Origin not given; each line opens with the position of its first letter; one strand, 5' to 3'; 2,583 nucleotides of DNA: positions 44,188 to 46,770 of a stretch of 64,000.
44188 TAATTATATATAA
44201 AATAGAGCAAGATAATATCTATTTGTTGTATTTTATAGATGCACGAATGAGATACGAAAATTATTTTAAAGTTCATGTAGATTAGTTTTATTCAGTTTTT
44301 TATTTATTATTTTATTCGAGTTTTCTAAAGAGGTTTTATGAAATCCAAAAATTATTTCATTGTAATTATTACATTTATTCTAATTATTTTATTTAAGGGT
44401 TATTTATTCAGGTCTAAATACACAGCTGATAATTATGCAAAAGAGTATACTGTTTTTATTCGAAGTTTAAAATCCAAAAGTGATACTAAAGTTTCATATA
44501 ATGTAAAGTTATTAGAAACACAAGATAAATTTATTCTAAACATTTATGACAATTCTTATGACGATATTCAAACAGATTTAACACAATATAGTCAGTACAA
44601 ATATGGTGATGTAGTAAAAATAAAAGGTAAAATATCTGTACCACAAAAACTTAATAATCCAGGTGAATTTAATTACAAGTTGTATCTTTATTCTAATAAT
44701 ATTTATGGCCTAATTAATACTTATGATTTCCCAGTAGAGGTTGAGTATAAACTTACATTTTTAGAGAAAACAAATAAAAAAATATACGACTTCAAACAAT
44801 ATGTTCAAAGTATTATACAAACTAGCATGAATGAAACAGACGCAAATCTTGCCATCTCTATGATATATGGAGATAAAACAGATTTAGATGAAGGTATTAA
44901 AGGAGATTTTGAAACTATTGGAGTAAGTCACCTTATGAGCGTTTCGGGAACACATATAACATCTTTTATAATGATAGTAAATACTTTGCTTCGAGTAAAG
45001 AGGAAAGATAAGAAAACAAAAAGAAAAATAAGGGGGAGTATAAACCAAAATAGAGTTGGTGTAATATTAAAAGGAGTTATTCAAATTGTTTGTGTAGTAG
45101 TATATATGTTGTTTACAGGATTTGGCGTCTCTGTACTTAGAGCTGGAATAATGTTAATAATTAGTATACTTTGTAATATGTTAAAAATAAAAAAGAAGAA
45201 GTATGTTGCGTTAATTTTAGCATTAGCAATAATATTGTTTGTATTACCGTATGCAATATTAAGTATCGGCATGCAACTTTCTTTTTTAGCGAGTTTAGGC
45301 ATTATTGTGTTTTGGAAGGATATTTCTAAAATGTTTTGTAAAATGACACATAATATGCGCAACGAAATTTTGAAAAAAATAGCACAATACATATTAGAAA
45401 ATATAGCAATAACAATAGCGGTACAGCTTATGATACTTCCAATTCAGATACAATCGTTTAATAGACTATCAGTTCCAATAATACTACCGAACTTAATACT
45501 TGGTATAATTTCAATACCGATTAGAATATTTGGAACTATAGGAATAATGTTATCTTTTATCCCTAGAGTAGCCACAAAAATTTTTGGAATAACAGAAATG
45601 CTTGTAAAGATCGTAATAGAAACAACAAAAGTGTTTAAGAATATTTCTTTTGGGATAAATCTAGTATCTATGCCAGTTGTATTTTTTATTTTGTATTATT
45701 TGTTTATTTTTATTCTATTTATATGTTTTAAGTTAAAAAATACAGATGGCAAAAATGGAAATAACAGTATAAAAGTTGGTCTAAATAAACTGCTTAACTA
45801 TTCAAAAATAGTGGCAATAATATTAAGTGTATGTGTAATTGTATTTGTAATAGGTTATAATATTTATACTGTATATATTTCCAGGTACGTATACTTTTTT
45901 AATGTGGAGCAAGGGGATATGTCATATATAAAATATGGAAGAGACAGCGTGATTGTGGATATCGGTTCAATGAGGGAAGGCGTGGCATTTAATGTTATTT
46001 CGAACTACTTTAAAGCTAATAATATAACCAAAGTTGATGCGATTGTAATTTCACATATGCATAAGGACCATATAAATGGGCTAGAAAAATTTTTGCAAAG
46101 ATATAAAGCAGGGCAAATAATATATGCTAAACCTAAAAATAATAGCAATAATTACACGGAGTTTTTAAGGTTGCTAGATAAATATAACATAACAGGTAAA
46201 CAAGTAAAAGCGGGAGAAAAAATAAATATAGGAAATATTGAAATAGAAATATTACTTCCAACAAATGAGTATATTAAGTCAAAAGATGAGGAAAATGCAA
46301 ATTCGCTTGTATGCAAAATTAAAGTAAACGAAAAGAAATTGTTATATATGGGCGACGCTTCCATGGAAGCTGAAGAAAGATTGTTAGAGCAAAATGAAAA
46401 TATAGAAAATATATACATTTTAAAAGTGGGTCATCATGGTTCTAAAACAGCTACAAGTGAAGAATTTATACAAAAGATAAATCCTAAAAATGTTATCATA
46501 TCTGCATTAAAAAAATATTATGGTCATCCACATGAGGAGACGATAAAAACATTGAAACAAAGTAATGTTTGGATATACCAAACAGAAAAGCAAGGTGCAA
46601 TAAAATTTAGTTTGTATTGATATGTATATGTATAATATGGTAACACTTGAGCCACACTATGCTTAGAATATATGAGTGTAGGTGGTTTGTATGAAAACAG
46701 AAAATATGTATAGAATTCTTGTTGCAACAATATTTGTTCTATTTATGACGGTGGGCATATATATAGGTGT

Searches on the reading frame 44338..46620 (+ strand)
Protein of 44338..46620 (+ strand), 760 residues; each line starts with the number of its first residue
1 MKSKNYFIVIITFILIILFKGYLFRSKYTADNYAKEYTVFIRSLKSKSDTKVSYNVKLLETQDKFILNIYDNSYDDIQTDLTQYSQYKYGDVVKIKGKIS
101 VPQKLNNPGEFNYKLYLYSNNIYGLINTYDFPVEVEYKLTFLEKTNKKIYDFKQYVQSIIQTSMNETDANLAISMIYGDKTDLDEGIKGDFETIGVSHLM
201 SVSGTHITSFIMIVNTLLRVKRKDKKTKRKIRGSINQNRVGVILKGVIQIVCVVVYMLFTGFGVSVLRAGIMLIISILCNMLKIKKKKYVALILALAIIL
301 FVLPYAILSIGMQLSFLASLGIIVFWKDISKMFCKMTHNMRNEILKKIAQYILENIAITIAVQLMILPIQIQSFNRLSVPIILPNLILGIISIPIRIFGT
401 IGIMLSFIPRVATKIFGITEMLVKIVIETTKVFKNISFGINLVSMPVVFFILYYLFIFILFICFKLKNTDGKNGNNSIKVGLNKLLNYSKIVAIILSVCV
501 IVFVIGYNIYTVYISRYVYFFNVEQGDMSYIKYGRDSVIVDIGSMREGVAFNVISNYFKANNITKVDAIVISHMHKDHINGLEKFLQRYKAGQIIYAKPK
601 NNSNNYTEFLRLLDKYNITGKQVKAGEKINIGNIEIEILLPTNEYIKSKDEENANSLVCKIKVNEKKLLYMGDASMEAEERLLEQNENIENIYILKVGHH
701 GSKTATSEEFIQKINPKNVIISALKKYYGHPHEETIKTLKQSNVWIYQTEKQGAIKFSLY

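Call 53: search_protein_families(library=ncbifam, proteins=[window:44338-46620:+], max_evalue=0.00001)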
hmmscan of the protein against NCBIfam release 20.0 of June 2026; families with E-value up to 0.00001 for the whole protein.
window:44338-46620:+ (760 aa): 7 families
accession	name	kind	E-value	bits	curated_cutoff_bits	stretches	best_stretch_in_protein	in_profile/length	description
TIGR00361.1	ComEC_Rec2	equivalog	3.1e-63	214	190.05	1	87-753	59-663/663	DNA internalization-related competence protein ComEC/Rec2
NF008580.0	PRK11539.1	equivalog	1.2e-45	156.2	969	2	512-757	499-726/758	ComEC family protein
NF049846.1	blaAHM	exception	1.1e-22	80.3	590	1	522-750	69-287/304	AHM family subclass B3-like metallo-beta-lactamase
TIGR00360.1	ComEC_N-term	subfamily_domain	2.2e-17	63.8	36.5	1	196-388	1-160/171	ComEC/Rec2-related protein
NF041809.1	Avs1a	equivalog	6.1e-17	61.4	420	1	642-738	241-340/387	AVAST type 1 anti-phage system MBL fold metallo-hydrolase Avs1a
NF058524.1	6A-MBL_enzyme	equivalog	6.1e-13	48.6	220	0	520-587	1-78/346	anti-phage 6A-MBL system MBL-fold protein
TIGR02651.1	RNase_Z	equivalog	7.6e-06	25.2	292.95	1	562-623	48-116/302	ribonuclease Z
